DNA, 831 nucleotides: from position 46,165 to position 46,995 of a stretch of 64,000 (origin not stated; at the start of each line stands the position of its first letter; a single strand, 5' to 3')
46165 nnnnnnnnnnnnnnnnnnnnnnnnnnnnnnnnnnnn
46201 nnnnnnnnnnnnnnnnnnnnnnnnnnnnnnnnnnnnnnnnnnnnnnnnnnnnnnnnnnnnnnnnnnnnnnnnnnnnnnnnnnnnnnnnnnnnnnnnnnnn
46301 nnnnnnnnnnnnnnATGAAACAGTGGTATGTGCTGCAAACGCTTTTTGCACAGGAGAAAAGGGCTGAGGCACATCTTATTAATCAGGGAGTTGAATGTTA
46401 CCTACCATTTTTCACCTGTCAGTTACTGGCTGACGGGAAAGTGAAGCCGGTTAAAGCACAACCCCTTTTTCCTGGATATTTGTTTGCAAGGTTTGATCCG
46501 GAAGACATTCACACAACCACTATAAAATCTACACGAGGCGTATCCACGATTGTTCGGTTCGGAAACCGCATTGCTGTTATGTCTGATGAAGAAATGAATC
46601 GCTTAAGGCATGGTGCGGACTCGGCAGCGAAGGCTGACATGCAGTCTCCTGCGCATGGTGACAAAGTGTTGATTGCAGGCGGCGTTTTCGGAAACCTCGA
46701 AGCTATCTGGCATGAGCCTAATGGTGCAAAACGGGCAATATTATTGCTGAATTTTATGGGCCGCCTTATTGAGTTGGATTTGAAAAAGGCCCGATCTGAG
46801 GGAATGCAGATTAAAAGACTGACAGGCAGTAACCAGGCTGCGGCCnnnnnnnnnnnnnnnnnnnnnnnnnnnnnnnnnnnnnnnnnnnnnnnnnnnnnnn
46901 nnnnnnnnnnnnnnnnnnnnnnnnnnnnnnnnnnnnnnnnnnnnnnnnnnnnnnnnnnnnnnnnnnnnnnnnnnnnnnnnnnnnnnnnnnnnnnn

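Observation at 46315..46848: RfaH/NusG paralogue embedded in the tra operon between traB and traV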

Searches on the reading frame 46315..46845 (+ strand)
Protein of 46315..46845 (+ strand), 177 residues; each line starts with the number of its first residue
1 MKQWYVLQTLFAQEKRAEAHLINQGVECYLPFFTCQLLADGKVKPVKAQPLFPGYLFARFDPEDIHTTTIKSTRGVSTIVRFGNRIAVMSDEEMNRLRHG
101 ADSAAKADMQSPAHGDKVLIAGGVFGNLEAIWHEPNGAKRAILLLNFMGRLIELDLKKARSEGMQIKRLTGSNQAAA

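Call 3: search_protein_families(library=pfam, proteins=[window:46315-46845:+], max_evalue=1)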
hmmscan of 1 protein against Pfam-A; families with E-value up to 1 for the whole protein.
window:46315-46845:+ (177 aa): 1 family
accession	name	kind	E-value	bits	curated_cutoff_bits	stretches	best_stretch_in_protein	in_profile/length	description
PF02357.24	NusG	-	1.4e-22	80.4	22.2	1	2-98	1-93/93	Transcription termination factor nusG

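Call 4: search_protein_families(library=ncbifam, proteins=[window:46315-46845:+], max_evalue=1)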
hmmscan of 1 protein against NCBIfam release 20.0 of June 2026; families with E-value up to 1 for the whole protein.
window:46315-46845:+ (177 aa): 7 families
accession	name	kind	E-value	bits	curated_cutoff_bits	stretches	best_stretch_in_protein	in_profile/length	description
NF006534.0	PRK09014.1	equivalog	3.7e-44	150.5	124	1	1-157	1-155/162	transcription/translation regulatory transformer protein RfaH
TIGR01955.1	RfaH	equivalog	9.1e-42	142.7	144.5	1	4-158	1-155/159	transcription/translation regulatory transformer protein RfaH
NF033644.1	antiterm_UpxY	subfamily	9.3e-20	71.2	100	1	4-157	1-160/164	UpxY family transcription antiterminator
NF033641.1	antiterm_LoaP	exception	5.6e-11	42.8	125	1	4-156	1-159/166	antiterminator LoaP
TIGR00922.1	nusG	equivalog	8.7e-11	41.9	135.7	1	4-156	1-164/172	transcription termination/antitermination protein NusG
TIGR01956.2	NusG_myco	equivalog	0.029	14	150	0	44-86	79-121/239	transcription termination/antitermination protein NusG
TIGR00739.1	yajC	equivalog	0.068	13.3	44.2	1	107-131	33-57/84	preprotein translocase subunit YajC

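Call 5: search_solved_structures(query=window:46315-46845:+, max_evalue=1, show_alignments=2)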
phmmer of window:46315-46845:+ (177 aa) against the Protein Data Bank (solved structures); distinct sequences matched with E-value up to 1: 15.
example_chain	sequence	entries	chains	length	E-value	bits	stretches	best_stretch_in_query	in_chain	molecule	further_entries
2oug_A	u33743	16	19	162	2.9e-32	115.2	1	1-158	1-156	Transcriptional activator rfaH | Transcription antitermination protein RfaH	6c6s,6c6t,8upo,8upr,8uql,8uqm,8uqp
5ond_A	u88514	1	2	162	2.9e-32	115.1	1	1-158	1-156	Transcription antitermination protein RfaH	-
8pen_P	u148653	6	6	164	3e-32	115.1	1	1-158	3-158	Transcription antitermination protein RfaH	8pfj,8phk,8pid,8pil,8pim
8pfg_P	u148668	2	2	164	5.5e-31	111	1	1-158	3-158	Transcription antitermination protein RfaH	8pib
9ik0_A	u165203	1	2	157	2e-08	37.6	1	3-108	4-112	Transcription antitermination protein RfaH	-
2lcl_A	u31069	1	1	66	1.1e-06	31.9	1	108-158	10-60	Transcriptional activator rfaH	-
1nz8_A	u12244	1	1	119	3e-05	27.3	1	3-96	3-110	TRANSCRIPTION ANTITERMINATION PROTEIN NUSG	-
8f5g_A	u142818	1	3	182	4e-05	26.9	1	1-157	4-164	Transcription termination/antitermination protein NusG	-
6tf4_A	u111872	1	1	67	0.0001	25.5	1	106-157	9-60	Transcription/translation regulatory transformer protein RfaH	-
1m1g_A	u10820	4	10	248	0.00024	24.3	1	43-156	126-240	Transcription antitermination protein nusG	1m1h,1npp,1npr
8e74_Z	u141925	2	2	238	0.038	17.2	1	30-98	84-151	Transcription termination/antitermination protein NusG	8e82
8eos_G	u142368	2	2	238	0.038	17.2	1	30-98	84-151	Transcription termination/antitermination protein NusG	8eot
2lq8_A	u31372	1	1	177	0.038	17.2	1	2-103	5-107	Transcription antitermination protein nusG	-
8ehq_G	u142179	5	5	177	0.087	16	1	2-156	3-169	Transcription termination/antitermination protein NusG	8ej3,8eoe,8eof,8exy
8s2m_B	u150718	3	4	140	0.93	12.6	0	50-124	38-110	Complete genome segment 11/17 | Toxin TreX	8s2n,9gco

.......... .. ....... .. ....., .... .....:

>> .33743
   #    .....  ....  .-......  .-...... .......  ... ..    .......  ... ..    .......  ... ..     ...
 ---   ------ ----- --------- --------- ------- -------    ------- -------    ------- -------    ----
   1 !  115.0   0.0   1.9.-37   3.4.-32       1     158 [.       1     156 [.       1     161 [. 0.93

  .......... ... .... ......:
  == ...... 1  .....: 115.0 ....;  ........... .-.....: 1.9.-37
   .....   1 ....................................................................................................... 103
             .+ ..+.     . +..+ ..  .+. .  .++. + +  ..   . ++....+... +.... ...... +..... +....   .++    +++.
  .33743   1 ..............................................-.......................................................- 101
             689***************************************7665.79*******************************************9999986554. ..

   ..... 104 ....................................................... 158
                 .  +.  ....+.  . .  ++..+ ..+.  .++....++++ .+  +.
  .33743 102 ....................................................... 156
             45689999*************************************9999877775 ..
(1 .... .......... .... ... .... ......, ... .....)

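Call 7: search_dna_similar(query=window:46315-46845:+, collection=plasmids, mode=protein, max_rows=40, rows=spread)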
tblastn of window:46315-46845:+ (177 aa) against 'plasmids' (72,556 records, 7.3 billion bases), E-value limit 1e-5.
Records with a match: 403; places in all: 414; records where one place covers at least 80% of the query: 228.
Best place of each record, by identity: >=99% 1; 95-99% 2; 60-80% 11; <60% 389.
By first word of the organism name: Pseudomonas 73; Klebsiella 56; Providencia 55; Serratia 38; Salmonella 32; Pseudosulfitobacter 32; Pantoea 25; Enterobacter 11; Erwinia 8; Escherichia 8; and 31 more.
By predicted mobility (MOB-suite, as given by PLSDB): non-mobilizable 206; conjugative 178; mobilizable 19.
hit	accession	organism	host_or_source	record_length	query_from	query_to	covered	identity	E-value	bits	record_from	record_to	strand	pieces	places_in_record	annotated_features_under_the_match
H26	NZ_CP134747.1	Pantoea agglomerans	Allium cepa,cell culture,leaf ...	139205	1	177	100%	99.4%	2e-116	369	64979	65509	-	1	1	rfaH: transcription/translation regulatory transformer protein RfaH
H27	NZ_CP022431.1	Pantoea ananatis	rice,cell culture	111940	1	173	98%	60.1%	2e-68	232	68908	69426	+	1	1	rfaH: transcription/translation regulatory transformer protein RfaH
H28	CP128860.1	Pectobacteriaceae bacterium C111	-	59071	1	169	95%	48.9%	2e-48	174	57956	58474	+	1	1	rfaH: transcription/translation regulatory transformer protein RfaH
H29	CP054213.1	Erwiniaceae bacterium PD-1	Mushroom compost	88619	1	157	89%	49.7%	9e-44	161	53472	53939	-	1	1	Transcription antitermination protein RfaH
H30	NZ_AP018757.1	Phytobacter sp. MRY16-398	Homo sapiens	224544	1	159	90%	46.5%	5e-45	164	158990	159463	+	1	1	rfaH: transcription/translation regulatory transformer protein RfaH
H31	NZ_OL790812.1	Proteus mirabilis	-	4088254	1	162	92%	40.6%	2e-28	117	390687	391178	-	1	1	none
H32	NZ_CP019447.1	Kosakonia cowanii JCM 10956 = DSM 18146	-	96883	1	152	86%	40.8%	2e-28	117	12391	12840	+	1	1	rfaH: transcription/translation regulatory transformer protein RfaH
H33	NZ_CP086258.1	Providencia rettgeri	cell culture,Penaeus japonicus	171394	1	150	85%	40.0%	6e-26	110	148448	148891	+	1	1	rfaH: transcription/translation regulatory transformer protein RfaH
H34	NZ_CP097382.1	Providencia stuartii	Homo sapiens,sputum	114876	1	150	85%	39.3%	4e-25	107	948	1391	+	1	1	rfaH: transcription/translation regulatory transformer protein RfaH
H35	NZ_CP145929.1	Providencia huaxiensis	Homo sapiens,urine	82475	1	150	85%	38.7%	5e-24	104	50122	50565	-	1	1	rfaH: transcription/translation regulatory transformer protein RfaH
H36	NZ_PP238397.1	Providencia huaxiensis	-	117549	1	150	85%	38.7%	5e-24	104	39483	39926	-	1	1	rfaH: transcription/translation regulatory transformer protein RfaH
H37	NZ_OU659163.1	Providencia alcalifaciens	Canis lupus familiaris,intestine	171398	1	150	76%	40.7%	3e-18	116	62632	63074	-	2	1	none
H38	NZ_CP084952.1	Sulfitobacter indolifex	cell culture,Seawater from the North ...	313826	4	165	92%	30.4%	2e-8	60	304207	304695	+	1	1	transcription termination/antitermination NusG family protein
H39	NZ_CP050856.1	Serratia symbiotica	-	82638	1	155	88%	29.7%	7e-13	72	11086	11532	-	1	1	transcription termination/antitermination NusG family protein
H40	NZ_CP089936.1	Erwinia tracheiphila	Cucumis melo,cell culture,Infected ...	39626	1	150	85%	29.7%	5e-10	64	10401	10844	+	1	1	transcription termination/antitermination NusG family protein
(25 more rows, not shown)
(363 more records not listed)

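Call 18: get_annotated_region(hit=H27, flank=12000)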
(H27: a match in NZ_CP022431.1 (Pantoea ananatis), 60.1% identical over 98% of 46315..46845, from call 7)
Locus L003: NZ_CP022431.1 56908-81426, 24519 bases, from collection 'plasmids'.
description: Pantoea ananatis strain YJ76 plasmid p_unamed2
organism: Pantoea ananatis (NCBI taxid 553)
taxonomy: Bacteria; Pseudomonadota; Gammaproteobacteria; Enterobacterales; Erwiniaceae; Pantoea; Pantoea ananatis
host: -; source: rice,cell culture; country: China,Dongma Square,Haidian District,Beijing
typing (MOB-suite, as given by PLSDB): conjugative; relaxase MOBF; mating-pair formation MPF_F
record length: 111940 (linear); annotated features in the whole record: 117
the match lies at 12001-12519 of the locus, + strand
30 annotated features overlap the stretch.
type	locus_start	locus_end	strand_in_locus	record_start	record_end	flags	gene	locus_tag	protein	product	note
CDS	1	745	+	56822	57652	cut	-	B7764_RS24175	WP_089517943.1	N-6 DNA methylase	GO:0006306 - DNA methylation [Evidence IEA]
CDS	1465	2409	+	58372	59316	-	-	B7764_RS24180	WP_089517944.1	hypothetical protein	-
CDS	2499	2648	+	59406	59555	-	-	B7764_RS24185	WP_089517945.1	succinate dehydrogenase flavoprotein subunit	-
CDS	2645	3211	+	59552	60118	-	-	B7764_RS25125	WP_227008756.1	hypothetical protein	-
CDS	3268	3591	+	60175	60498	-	-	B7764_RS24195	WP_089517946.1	hypothetical protein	-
CDS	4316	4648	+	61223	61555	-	-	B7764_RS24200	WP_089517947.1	hypothetical protein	-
CDS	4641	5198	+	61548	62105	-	radC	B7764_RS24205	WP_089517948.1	DNA repair protein RadC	GO:0006281 - DNA repair [Evidence IEA]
CDS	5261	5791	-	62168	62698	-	-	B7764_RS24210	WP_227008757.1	lytic transglycosylase domain-containing protein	-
CDS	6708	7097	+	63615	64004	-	-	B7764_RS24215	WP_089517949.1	relaxosome protein TraM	-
CDS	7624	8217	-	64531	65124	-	-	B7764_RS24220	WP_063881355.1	hypothetical protein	-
CDS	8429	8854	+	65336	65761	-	-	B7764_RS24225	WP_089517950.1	hypothetical protein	-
CDS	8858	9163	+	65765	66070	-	traL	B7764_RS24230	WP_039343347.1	type IV conjugative transfer system protein TraL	-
CDS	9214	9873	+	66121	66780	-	-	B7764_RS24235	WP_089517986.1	TraE/TraK family type IV conjugative transfer system protein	-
CDS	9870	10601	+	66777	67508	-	traK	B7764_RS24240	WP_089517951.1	F-type conjugal transfer protein TraK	-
CDS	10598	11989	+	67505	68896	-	traB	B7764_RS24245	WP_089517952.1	F-type conjugal transfer pilus assembly protein TraB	-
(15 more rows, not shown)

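Call 22: get_annotated_region(hit=H30, flank=12000)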
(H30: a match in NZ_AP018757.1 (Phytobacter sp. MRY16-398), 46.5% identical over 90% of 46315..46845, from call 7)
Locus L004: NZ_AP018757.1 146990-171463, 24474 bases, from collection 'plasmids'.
description: Phytobacter sp. MRY16-398 plasmid pMRY16-398_1, complete sequence
organism: Phytobacter sp. MRY16-398 (NCBI taxid 2487150)
taxonomy: Bacteria; Pseudomonadota; Gammaproteobacteria; Enterobacterales; Enterobacteriaceae; Phytobacter; Phytobacter sp. MRY16-398
host: -; source: Homo sapiens; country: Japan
typing (MOB-suite, as given by PLSDB): conjugative; replicon IncFIB,IncFIC,rep_cluster_2203,rep_cluster_2283; relaxase MOBF; mating-pair formation MPF_F
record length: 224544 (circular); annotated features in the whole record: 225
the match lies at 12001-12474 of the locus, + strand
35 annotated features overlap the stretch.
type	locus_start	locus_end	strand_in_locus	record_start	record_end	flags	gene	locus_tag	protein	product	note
CDS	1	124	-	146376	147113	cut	-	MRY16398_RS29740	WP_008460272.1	HupE/UreJ family protein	-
CDS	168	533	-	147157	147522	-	-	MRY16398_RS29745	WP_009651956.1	hypothetical protein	-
CDS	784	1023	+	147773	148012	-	relB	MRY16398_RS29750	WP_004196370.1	type II toxin-antitoxin system antitoxin RelB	-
CDS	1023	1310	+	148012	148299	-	relE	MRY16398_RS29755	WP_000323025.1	type II toxin-antitoxin system mRNA interferase RelE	-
CDS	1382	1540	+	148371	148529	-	-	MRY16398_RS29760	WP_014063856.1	type I toxin-antitoxin system Hok family toxin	-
CDS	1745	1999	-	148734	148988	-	-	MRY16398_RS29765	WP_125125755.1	DUF2767 family protein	-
CDS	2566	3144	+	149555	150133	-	-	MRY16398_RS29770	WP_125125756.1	hypothetical protein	-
CDS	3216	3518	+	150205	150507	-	-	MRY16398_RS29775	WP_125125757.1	hypothetical protein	-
CDS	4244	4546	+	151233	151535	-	-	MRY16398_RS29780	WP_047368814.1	hypothetical protein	-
CDS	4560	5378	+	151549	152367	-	-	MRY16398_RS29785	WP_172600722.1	DUF932 domain-containing protein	-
CDS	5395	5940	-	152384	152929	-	-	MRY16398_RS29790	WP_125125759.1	lytic transglycosylase domain-containing protein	-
CDS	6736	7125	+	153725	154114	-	-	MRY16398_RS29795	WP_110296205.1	relaxosome protein TraM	-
CDS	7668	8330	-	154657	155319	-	-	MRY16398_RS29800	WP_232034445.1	Arc family DNA-binding protein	-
CDS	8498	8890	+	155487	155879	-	-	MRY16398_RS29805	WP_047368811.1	type IV conjugative transfer system pilin TraA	-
CDS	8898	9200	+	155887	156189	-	traL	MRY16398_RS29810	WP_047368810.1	type IV conjugative transfer system protein TraL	-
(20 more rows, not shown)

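Call 23: get_annotated_region(hit=H28, flank=12000)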
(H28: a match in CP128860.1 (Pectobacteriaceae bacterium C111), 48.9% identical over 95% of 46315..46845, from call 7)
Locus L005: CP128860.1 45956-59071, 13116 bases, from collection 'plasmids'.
description: Pectobacteriaceae bacterium C111 plasmid pPrAq1, complete sequence
organism: Pectobacteriaceae bacterium C111 (NCBI taxid 3057058)
taxonomy: Bacteria; Pseudomonadota; Gammaproteobacteria; Enterobacterales; Pectobacteriaceae; ; Pectobacteriaceae bacterium C111
host: -; source: -; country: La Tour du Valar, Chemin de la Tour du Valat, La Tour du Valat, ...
typing (MOB-suite, as given by PLSDB): conjugative; replicon IncFII; relaxase MOBF; mating-pair formation MPF_F
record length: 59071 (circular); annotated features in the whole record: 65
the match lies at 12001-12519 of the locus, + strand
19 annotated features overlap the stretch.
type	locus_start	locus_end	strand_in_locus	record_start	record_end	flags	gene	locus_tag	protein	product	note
CDS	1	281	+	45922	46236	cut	-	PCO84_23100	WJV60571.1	type II toxin-antitoxin system MqsA family antitoxin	-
CDS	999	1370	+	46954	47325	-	-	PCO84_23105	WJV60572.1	hypothetical protein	-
CDS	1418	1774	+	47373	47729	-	-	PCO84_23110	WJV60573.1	hypothetical protein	-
CDS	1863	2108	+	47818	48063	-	-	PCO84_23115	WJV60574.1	hypothetical protein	-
CDS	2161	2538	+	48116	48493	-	-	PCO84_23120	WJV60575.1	hypothetical protein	-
CDS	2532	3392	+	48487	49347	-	-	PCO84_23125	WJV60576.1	DUF4942 domain-containing protein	-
CDS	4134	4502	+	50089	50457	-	-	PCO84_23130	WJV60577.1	hypothetical protein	-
CDS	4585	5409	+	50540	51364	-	-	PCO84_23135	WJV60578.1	DUF932 domain-containing protein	-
CDS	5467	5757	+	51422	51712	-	-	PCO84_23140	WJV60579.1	DUF5983 family protein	-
CDS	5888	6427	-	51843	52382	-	-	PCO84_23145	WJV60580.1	lytic transglycosylase domain-containing protein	-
CDS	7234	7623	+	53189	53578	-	-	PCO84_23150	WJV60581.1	relaxosome protein TraM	-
CDS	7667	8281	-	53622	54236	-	-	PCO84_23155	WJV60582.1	Arc family DNA-binding protein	-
CDS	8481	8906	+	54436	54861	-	-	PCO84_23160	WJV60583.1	type IV conjugative transfer system pilin TraA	-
CDS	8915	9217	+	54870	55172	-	traL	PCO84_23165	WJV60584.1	type IV conjugative transfer system protein TraL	-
CDS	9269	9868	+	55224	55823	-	-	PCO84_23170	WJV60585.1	TraE/TraK family type IV conjugative transfer system protein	-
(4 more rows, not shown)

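Call 24: get_annotated_region(hit=H29, flank=12000)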
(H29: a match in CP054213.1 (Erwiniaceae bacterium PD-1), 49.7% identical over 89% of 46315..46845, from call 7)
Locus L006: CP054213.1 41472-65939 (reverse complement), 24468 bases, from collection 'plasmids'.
description: Erwiniaceae bacterium PD-1 plasmid pPD-1, complete sequence
organism: Erwiniaceae bacterium PD-1 (NCBI taxid 2740817)
taxonomy: Bacteria; Pseudomonadota; Gammaproteobacteria; Enterobacterales; Erwiniaceae; ; Erwiniaceae bacterium PD-1
host: -; source: Mushroom compost; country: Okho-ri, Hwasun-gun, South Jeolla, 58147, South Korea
typing (MOB-suite, as given by PLSDB): non-mobilizable; replicon IncFIC,rep_cluster_2183; mating-pair formation MPF_F
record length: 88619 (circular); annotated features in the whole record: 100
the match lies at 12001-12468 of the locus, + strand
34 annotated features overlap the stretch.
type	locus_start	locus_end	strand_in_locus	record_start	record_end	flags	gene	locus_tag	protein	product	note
CDS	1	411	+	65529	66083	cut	-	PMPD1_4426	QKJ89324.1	hypothetical protein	-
CDS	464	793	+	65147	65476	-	-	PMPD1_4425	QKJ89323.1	hypothetical protein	-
CDS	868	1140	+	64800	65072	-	-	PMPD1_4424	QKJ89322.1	Antitoxin ChpS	-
CDS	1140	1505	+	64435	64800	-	-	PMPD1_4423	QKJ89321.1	type II toxin-antitoxin system PemK/MazF family toxin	-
CDS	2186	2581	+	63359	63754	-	-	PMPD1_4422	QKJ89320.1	hypothetical protein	-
CDS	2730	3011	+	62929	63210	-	-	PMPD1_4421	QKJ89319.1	HigB toxin protein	-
CDS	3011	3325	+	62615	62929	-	-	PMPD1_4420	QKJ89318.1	HigA family addiction module antidote protein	-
CDS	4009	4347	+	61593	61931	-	-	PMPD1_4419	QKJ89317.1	hypothetical protein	-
CDS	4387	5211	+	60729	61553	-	-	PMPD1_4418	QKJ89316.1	DUF945 domain-containing protein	-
CDS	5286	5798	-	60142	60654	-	-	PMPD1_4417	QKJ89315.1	Lytic transglycosylase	-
CDS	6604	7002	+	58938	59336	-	-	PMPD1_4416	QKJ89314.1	Conjugal transfer protein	-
CDS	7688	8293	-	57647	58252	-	-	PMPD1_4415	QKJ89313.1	hypothetical protein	-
CDS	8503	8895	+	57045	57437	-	-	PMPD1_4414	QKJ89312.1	conjugal transfer protein TraA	-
CDS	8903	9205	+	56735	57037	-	-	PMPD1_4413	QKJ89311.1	conjugal transfer pilus assembly protein TraL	-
CDS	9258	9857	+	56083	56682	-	-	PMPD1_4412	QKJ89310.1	conjugal transfer pilus assembly protein TraE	-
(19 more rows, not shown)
